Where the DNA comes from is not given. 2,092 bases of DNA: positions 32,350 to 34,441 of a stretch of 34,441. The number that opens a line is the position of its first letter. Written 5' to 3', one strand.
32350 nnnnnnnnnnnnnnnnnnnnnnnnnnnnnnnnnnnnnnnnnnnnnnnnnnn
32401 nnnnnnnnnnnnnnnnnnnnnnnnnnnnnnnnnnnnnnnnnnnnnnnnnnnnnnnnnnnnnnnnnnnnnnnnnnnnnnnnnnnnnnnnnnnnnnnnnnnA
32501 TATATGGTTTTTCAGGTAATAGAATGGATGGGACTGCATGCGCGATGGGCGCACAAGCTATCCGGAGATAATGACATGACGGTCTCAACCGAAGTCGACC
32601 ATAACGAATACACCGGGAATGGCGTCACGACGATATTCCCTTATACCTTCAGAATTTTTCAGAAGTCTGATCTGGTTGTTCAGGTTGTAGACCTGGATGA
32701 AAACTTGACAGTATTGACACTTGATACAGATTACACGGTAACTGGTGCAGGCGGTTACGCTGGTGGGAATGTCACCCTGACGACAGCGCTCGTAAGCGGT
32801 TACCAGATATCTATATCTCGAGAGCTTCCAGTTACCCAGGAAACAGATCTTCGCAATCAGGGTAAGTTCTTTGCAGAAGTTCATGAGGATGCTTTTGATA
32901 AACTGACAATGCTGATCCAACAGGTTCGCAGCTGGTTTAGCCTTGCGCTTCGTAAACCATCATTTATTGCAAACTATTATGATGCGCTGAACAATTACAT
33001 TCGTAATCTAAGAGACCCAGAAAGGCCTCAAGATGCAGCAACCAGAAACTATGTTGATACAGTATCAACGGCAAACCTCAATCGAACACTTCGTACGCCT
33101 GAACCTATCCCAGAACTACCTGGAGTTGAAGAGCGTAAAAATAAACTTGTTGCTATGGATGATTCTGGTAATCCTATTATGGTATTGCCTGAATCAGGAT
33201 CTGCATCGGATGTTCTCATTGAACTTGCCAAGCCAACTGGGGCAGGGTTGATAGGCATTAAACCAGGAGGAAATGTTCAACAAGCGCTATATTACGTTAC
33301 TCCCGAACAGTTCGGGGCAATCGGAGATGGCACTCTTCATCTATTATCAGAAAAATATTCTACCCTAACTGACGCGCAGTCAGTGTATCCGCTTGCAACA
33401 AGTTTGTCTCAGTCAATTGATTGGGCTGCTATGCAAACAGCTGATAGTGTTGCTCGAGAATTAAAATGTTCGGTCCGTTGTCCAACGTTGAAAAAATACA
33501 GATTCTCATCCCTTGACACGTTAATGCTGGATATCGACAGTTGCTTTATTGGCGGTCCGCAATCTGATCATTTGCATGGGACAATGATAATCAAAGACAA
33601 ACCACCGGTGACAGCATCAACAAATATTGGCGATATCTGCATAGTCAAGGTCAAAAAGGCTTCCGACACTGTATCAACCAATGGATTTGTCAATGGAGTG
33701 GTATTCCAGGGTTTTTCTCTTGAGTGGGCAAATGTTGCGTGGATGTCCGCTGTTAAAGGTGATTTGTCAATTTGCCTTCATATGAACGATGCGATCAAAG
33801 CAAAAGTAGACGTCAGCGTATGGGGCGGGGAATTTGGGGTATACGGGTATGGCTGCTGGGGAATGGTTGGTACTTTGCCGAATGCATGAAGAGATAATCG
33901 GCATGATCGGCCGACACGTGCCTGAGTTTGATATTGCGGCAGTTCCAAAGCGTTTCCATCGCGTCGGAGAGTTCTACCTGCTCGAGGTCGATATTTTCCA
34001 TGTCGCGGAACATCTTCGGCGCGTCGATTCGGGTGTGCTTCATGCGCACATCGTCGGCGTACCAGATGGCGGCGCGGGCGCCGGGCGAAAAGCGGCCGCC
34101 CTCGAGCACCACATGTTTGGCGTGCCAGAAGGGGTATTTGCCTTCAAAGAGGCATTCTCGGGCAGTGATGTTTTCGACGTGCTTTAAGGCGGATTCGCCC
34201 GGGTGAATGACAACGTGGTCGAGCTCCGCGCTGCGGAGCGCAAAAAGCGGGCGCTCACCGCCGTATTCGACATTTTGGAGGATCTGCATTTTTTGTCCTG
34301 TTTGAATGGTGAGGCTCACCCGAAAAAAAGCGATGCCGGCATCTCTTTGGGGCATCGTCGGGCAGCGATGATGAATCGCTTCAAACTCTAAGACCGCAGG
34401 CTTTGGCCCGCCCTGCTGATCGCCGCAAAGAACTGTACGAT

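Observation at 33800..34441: Abrupt junction at about 33.85-33.9 kb: tailspike stops early and collides with an unrelated, apparently more GC-rich minus-strand ORF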

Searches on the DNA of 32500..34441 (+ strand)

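Call 4: search_dna_similar(query=window:32500-34441:+, collection=phages, mode=near, max_rows=25)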
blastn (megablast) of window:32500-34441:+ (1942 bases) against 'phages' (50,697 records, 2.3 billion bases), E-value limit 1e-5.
Records with a match: 6; places in all: 6; records where one place covers at least 80% of the query: 0.
Best place of each record, by identity: 80-90% 5; 60-80% 1.
By first word of the organism name: Escherichia 3; Enterobacter 2; Klebsiella 1.
By host as written in the record: Escherichia coli 2; Enterobacter sp. CT7 2; Escherichia coli 192 1; Klebsiella pneumoniae ST11-OXA245 1.
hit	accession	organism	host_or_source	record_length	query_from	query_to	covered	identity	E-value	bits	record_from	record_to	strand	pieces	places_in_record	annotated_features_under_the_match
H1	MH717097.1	Escherichia phage C1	Escherichia coli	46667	789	1375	30%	84.4%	3e-161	575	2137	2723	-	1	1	hypothetical protein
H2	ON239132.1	Escherichia phage S192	Escherichia coli 192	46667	789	1375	30%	84.4%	3e-161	575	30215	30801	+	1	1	tail fibers protein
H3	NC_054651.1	Escherichia phage C1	Escherichia coli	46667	789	1375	30%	84.4%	3e-161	575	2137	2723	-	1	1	tail fiber protein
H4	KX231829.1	Enterobacter phage Tyrion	Enterobacter sp. CT7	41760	1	543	28%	83.2%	2e-138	499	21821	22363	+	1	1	putative tail fiber protein | ribosome_binding_site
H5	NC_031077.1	Enterobacter phage Tyrion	Enterobacter sp. CT7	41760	1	543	28%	83.2%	2e-138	499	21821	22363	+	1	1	putative tail fiber protein | ribosome_binding_site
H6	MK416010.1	Klebsiella phage ST11-OXA245phi3.2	Klebsiella pneumoniae ST11-OXA245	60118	61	559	26%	73.4%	9e-42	178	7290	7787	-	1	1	hypothetical protein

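Call 5: search_dna_similar(query=window:32500-34441:+, collection=ecoli_genomes, mode=near, max_rows=25)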
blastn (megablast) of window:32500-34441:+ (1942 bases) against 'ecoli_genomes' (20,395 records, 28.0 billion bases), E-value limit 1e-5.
Records with a match: 15; places in all: 15; records where one place covers at least 80% of the query: 0.
Genomes with a match: 15 of 5426; with a place that covers at least 80% of the query: 0. Places per genome that has any: lowest 1, median 1, highest 1. On chromosomes: 15 places; on plasmids: 0.
Best place of each record, by identity: 80-90% 1; 60-80% 14.
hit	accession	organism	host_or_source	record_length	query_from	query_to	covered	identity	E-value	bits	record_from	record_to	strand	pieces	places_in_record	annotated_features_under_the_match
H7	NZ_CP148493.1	Escherichia coli strain Z1323CEC0003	Chicken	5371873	1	746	38%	77.8%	3e-121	446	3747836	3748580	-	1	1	hypothetical protein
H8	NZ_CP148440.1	Escherichia coli strain Z1323CEC0011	Chicken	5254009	1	746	38%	77.8%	3e-121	446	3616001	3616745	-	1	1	hypothetical protein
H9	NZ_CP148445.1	Escherichia coli strain Z1323CEC0010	Chicken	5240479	1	745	38%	76.6%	2e-107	399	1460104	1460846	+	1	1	tail fiber domain-containing protein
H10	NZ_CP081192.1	Escherichia coli strain EC1722-1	Homo sapiens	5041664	1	559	29%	74.0%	2e-52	217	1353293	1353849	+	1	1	phage tail protein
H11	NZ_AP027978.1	Escherichia coli strain VE-V11-M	-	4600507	1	559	29%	74.0%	2e-52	217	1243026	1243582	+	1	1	phage tail protein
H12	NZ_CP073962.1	Escherichia coli strain MB31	Poultry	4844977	1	559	29%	74.0%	2e-52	217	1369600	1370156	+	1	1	hypothetical protein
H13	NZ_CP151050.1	Escherichia coli strain 20KM2222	Dog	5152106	1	559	29%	73.8%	4e-50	209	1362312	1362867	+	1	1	phage tail protein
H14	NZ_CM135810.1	Escherichia coli strain WGI31CT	green ice lettuce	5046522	1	501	26%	78.9%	2e-88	337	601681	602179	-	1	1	hypothetical protein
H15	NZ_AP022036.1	Escherichia coli strain WP3-S18-ESBL-09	-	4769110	1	498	26%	79.0%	2e-88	337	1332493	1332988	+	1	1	hypothetical protein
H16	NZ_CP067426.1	Escherichia coli O22:H8 strain 154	Rectal swab of live bovine cattle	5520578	1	498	26%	79.0%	2e-88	337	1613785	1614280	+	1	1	hypothetical protein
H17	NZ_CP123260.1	Escherichia coli strain YZLc4-1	chicken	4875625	1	427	22%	88.3%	3e-141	512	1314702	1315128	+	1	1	GDSL-type esterase/lipase family protein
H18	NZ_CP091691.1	Escherichia coli strain KMi006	river water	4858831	61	559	26%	74.8%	2e-52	217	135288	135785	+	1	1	hypothetical protein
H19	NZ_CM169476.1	Escherichia coli strain EC25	Homo sapiens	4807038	61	559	26%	74.0%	1e-45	195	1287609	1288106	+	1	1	tail fiber domain-containing protein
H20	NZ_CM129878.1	Escherichia coli strain MB07152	seawater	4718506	61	559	26%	73.6%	2e-42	183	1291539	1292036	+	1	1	hypothetical protein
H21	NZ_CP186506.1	Escherichia coli strain R18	Homo sapiens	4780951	1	424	22%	74.9%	5e-44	189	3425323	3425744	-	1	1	hypothetical protein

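Call 6: get_annotated_region(hit=H2, flank=3000)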
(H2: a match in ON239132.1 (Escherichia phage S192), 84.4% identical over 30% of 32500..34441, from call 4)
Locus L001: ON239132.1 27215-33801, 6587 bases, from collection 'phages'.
description: Escherichia phage S192, partial genome.
organism: Escherichia phage S192 (NCBI taxid 2939123)
taxonomy: Viruses; Duplodnaviria; Heunggongvirae; Uroviricota; Caudoviricetes; Deseoctovirus
host: Escherichia coli 192; source: intestinal mucosa of piglets; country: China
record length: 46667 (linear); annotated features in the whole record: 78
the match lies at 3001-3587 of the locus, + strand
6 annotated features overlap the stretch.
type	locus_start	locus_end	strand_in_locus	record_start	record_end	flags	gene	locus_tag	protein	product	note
CDS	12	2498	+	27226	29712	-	-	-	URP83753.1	hypothetical protein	-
CDS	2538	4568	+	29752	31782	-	-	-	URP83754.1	tail fibers protein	-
CDS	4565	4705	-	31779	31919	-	-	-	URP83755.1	hypothetical protein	hypothetical protein KGB51_gp02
CDS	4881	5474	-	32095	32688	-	-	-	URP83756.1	endonuclease VII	-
CDS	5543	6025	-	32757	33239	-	-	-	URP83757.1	single stranded DNA-binding protein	-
CDS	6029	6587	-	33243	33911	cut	-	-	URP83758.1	putative recombination protein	-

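Call 8: search_dna_similar(query=window:33860-34441:+, collection=plasmids, mode=distant, max_rows=15)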
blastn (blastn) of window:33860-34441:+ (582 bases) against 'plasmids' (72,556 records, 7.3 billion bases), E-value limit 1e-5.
No match.
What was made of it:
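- Tried and rejected: The right piece has no match in phages, plasmids or E. coli genomes (calls 4, 5, 8).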
